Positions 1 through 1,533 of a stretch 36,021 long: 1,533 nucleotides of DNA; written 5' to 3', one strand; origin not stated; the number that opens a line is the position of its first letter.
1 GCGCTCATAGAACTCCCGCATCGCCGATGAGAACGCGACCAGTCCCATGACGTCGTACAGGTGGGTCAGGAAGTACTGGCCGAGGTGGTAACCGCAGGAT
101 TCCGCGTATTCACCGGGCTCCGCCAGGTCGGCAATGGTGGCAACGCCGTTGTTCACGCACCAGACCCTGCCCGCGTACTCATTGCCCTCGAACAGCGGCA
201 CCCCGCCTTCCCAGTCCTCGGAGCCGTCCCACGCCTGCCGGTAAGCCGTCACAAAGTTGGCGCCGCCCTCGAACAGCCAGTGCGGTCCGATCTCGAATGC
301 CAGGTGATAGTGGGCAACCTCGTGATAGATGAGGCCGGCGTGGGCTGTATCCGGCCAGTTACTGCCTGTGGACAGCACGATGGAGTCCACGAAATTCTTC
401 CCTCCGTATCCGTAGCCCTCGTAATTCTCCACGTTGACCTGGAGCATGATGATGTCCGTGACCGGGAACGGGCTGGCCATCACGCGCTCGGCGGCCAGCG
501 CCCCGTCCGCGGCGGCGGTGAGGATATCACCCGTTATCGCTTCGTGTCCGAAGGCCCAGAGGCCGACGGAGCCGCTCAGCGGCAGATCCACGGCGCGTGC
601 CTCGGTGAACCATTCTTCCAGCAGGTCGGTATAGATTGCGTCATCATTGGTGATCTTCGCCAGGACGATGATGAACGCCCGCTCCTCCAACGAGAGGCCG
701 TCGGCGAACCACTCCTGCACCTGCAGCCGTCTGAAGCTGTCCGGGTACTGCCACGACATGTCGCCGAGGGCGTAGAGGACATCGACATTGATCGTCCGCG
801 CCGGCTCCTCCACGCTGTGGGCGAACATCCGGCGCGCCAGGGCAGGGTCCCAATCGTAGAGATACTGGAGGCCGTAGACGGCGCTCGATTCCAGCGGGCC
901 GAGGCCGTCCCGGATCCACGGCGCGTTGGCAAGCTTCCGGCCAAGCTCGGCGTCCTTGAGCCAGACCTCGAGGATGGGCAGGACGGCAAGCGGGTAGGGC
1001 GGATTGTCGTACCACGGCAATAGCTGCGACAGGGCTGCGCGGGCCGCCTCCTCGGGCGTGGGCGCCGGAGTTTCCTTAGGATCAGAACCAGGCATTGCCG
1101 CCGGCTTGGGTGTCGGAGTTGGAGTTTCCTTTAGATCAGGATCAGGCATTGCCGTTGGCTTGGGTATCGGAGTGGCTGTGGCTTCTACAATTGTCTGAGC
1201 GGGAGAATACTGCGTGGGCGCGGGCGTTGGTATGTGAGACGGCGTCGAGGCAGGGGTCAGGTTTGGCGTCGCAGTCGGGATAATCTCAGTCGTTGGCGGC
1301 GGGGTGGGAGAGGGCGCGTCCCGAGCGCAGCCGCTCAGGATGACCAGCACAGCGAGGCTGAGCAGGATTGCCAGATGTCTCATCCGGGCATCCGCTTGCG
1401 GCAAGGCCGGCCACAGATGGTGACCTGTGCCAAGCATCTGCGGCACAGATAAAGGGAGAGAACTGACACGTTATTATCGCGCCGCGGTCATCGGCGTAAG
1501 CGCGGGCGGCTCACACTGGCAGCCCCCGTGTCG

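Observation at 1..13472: Candidate undescribed envelope system: fused sensor-regulator + plant-type LRR surface proteins + LRR-tethered and free HExxH metallopeptidases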

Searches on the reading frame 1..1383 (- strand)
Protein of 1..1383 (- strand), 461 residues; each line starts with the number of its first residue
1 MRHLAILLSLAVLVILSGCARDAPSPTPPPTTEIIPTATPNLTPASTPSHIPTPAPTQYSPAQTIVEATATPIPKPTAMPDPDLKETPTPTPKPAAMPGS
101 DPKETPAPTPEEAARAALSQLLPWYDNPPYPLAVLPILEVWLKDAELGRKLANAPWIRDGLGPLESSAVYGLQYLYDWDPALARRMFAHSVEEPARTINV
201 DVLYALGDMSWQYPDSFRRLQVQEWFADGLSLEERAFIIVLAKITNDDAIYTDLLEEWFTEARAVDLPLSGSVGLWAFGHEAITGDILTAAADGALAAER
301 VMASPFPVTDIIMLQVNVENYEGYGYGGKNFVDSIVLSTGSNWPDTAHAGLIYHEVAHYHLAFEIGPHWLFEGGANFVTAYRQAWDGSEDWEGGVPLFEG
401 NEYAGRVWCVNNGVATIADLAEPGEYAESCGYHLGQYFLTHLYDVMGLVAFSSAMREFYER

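Call 9: search_protein_families(library=pfam, proteins=[window:1-1383:-], max_evalue=0.01)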
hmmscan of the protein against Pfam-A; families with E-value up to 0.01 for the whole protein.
window:1-1383:- (461 aa): 0 families

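Call 10: search_protein_families(library=ncbifam, proteins=[window:1-1383:-], max_evalue=0.01)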
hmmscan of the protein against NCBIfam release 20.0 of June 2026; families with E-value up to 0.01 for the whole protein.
window:1-1383:- (461 aa): 0 families
